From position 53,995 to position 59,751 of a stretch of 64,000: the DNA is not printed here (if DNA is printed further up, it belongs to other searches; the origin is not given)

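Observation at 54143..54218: A roughly 10 kb giant adhesin-like gene is broken by a 38-bp tandem duplication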

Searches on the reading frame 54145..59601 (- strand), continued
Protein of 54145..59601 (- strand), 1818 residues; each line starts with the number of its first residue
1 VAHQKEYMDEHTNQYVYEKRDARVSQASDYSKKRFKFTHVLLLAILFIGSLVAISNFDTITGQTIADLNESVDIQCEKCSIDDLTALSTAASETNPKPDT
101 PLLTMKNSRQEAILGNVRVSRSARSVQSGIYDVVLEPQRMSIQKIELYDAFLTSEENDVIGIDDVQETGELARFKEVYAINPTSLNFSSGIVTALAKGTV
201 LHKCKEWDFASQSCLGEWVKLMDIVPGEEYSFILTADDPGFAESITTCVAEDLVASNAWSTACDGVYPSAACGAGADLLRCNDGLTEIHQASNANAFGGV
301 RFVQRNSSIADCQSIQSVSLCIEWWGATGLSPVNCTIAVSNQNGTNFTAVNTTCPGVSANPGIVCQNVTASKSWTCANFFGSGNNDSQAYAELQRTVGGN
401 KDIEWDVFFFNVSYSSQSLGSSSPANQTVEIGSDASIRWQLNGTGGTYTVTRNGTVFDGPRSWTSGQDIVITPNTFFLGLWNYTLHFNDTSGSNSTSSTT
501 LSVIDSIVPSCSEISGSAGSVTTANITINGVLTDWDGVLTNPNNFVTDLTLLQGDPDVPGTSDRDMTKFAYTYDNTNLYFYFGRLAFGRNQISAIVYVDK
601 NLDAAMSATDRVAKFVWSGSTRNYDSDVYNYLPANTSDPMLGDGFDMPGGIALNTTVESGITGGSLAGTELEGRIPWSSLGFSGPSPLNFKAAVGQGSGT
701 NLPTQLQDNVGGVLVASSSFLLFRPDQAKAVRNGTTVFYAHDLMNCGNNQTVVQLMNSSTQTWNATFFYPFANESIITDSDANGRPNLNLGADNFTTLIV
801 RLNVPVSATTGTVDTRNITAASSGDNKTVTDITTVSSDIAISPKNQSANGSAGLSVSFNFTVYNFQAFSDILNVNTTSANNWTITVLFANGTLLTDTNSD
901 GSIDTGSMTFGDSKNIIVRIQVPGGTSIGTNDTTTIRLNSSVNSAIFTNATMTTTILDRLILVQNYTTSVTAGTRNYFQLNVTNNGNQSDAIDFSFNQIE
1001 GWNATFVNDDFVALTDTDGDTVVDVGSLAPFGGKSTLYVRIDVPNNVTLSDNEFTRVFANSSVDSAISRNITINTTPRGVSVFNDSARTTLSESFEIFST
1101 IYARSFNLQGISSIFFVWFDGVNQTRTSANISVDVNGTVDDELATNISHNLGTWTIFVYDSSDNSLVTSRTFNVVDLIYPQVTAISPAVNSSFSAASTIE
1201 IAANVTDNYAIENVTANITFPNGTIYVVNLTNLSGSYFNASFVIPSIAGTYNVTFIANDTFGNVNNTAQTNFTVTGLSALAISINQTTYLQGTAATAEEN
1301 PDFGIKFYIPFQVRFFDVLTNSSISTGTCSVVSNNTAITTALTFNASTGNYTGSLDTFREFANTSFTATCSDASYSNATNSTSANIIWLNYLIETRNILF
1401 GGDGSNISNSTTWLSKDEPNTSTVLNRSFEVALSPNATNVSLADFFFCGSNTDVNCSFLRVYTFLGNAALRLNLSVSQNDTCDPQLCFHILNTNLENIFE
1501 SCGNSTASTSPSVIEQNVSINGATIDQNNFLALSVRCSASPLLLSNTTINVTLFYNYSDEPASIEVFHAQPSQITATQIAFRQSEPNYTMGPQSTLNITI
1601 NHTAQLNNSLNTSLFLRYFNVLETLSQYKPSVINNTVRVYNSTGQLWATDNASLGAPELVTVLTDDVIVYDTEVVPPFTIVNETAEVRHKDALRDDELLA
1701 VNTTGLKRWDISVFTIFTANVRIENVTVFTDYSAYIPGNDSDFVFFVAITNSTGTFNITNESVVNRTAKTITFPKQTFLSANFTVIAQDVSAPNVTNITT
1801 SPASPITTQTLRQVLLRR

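Call 52: find_encoding_contigs(protein=P0022, flank=3000, max_places=10)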
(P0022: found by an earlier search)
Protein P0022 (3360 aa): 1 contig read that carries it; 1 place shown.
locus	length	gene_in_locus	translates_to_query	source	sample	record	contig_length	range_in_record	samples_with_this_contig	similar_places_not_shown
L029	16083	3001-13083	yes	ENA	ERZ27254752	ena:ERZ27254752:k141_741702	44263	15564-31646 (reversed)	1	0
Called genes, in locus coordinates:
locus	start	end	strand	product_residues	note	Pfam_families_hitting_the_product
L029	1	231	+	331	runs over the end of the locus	-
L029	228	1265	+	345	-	-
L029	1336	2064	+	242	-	-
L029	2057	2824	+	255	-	-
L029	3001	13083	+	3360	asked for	PF14524:Wzt_C (faint), PF19077:Big_13 (faint), PF18911:PKD_4 (faint), PF01835:MG2 (faint), PF15418:DUF4625 (faint), PF16403:Bact_surface_Ig-like (faint), PF20942:DUF4785_2nd (faint), PF17957:Big_7 (weak), +1 more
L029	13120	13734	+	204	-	PF00252:Ribosomal_L16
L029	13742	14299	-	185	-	PF27536:UbiB_helical (weak)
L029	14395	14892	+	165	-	PF12802:MarR_2, PF24034:DUF7343, PF01047:MarR (weak)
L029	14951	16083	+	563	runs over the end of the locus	PF12801:Fer4_5 (weak)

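Call 58: search_solved_structures(query=P0020, max_evalue=0.001)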
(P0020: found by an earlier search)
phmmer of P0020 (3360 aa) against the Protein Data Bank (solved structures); distinct sequences matched with E-value up to 0.001: 0.
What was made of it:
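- Tried and rejected: A PDB sequence search with the full protein found nothing (call 58).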
